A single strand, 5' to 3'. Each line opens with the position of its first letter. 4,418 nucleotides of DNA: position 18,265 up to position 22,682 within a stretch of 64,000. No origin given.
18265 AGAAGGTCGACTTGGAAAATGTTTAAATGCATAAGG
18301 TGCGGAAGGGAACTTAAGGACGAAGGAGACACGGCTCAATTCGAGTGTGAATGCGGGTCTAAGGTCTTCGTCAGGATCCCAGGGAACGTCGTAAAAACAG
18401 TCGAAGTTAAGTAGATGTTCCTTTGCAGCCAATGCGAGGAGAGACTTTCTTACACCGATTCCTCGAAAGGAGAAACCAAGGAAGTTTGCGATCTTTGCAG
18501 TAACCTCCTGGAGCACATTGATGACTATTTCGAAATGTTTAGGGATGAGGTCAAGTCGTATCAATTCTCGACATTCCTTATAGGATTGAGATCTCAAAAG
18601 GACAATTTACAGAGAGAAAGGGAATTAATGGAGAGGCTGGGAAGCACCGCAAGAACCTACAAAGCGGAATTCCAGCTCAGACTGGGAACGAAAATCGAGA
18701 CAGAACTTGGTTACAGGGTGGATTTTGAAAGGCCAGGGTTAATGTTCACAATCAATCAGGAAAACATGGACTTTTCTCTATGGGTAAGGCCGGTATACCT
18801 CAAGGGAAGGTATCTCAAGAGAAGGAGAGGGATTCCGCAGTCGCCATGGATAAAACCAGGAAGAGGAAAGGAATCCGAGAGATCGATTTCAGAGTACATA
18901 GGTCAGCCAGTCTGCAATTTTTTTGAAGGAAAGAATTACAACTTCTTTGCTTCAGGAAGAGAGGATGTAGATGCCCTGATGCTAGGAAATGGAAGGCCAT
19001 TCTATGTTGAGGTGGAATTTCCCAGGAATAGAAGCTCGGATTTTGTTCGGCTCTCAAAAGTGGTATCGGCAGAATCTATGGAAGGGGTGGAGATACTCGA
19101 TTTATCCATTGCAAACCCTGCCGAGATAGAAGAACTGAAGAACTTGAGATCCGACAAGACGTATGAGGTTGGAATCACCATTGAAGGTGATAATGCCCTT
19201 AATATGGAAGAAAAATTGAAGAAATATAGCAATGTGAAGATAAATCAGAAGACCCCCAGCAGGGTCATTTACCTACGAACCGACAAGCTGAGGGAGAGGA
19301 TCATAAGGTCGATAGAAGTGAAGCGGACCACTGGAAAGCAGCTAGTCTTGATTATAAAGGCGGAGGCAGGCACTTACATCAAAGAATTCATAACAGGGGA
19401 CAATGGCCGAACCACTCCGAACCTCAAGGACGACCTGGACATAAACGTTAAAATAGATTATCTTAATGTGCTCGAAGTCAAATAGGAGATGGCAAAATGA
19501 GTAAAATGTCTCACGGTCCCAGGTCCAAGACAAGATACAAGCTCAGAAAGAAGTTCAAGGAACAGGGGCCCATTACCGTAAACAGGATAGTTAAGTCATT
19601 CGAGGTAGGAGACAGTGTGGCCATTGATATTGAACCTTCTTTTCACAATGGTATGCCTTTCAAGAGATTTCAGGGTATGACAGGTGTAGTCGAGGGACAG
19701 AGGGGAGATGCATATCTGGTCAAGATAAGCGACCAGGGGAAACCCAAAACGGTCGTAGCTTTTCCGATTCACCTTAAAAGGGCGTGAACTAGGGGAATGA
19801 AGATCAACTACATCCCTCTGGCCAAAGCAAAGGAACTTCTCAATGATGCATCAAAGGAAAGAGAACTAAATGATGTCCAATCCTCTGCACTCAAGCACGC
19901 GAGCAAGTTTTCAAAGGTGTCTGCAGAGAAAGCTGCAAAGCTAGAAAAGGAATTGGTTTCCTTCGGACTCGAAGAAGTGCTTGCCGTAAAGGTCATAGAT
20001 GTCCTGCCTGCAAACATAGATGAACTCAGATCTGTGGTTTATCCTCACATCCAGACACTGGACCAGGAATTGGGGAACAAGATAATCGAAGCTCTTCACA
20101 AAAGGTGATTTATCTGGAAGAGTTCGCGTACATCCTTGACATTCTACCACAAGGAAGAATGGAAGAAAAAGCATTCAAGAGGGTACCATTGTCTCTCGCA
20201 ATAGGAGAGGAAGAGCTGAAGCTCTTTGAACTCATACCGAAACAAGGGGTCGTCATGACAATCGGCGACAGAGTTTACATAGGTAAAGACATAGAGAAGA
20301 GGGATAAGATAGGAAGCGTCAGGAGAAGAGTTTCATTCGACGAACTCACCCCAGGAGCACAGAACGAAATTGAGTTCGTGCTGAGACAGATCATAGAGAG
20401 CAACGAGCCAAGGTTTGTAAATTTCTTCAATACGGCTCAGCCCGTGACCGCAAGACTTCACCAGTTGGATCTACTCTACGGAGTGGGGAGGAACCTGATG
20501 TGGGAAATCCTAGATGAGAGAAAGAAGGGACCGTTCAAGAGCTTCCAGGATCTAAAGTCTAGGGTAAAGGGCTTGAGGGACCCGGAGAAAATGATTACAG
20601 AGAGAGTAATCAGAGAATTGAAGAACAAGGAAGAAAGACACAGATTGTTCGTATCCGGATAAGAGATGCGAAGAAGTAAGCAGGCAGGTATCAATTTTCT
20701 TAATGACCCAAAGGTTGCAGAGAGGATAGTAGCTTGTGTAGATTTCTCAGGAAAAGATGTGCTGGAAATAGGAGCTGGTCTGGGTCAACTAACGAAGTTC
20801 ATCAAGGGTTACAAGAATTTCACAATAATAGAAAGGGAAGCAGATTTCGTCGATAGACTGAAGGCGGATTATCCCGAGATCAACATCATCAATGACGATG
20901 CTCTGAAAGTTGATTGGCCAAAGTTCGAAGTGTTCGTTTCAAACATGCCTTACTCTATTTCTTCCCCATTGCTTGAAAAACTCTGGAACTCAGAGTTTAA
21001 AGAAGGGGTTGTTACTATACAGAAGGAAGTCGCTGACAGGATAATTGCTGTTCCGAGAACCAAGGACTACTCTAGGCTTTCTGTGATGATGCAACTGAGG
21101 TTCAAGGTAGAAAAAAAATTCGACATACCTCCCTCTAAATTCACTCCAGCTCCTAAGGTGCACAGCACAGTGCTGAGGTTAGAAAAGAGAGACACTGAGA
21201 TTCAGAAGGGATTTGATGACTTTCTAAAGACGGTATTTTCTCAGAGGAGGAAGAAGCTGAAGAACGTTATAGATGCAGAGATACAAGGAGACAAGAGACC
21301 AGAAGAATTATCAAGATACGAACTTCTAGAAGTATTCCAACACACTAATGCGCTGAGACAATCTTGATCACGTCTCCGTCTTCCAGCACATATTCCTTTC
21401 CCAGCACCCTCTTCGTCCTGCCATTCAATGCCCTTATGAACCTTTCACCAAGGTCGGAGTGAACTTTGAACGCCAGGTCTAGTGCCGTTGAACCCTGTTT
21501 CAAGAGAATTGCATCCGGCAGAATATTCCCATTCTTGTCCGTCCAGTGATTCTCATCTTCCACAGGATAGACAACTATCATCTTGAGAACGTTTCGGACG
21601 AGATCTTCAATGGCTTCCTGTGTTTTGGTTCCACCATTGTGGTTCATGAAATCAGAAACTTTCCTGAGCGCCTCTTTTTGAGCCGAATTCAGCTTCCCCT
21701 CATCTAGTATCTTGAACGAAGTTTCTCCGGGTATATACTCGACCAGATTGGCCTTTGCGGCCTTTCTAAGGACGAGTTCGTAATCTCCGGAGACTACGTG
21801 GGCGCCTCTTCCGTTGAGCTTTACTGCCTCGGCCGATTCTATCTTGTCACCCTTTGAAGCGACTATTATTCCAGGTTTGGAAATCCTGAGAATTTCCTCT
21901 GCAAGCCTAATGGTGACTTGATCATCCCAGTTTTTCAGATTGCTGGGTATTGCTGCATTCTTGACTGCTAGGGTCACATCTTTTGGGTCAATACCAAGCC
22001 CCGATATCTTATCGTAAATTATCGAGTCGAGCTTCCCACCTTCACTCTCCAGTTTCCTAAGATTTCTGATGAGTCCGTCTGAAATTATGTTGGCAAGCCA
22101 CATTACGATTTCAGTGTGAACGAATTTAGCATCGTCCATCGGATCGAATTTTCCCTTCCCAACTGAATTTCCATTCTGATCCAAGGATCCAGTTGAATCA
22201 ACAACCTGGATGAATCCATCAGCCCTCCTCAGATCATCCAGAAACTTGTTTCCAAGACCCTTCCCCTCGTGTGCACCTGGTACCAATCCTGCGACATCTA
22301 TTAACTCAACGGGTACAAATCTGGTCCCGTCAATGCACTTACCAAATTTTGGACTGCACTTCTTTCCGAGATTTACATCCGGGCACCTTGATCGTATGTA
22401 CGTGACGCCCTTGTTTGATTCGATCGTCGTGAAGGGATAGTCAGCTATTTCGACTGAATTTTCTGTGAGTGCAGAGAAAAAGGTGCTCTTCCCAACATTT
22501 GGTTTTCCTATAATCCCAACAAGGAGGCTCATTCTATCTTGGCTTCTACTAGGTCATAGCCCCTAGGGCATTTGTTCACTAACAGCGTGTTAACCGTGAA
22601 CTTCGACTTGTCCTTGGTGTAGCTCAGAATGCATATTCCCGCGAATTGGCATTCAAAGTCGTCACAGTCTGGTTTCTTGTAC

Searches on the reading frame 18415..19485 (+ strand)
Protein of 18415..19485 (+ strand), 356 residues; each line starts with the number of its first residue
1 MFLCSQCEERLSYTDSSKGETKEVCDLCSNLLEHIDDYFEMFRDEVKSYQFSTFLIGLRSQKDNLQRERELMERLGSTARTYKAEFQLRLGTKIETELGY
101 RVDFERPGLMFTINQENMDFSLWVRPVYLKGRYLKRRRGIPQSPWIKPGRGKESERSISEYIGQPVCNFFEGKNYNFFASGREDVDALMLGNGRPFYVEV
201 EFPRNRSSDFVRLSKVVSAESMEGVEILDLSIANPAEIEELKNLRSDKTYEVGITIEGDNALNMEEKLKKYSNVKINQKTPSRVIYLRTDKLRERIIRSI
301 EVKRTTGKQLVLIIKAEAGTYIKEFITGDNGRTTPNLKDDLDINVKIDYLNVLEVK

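Call 12: search_protein_families(library=ncbifam, max_evalue=0.00001, proteins=[window:18415-19485:+])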
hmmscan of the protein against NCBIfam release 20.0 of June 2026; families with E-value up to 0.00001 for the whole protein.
window:18415-19485:+ (356 aa): 1 family
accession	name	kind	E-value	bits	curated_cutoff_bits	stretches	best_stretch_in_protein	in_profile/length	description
TIGR01213.2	pseudo_Pus10arc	equivalog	8.9e-89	298.1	200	1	15-356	47-402/402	tRNA pseudouridine(54/55) synthase Pus10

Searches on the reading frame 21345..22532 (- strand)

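Call 12: search_protein_families(library=ncbifam, max_evalue=0.00001, proteins=[window:21345-22532:-])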
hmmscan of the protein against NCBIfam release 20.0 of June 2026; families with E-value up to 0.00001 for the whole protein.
window:21345-22532:- (395 aa): 9 families
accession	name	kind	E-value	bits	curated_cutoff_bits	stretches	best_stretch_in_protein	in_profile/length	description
NF007171.0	PRK09602.1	subfamily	1.5e-153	511.4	387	1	2-394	2-396/397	YchF-related putative GTPase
TIGR00092.1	TIGR00092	equivalog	1.6e-34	119.7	279.2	1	1-154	1-145/368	redox-regulated ATPase YchF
NF008956.1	PRK12299.1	equivalog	6.2e-20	71.4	300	2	5-46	161-202/327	GTPase ObgE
TIGR02729.1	Obg_CgtA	equivalog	3.2e-19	69.1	280.25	2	5-47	160-202/329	Obg family GTPase CgtA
NF008955.0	PRK12297.1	equivalog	3.9e-19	68.9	406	2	5-47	162-204/429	GTPase ObgE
NF008954.1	PRK12296.1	equivalog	3.6e-16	58.7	377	2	77-149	210-273/470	GTPase ObgE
TIGR00231.1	small_GTP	domain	4.3e-08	33.1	42.5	1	5-112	6-92/164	GTP-binding protein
TIGR00437.1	feoB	equivalog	1.7e-06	27.1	315.65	1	9-45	1-37/594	ferrous iron transport protein B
TIGR03594.1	GTPase_EngA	equivalog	4.9e-06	25.8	306.7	0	5-36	3-35/432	ribosome biogenesis GTPase Der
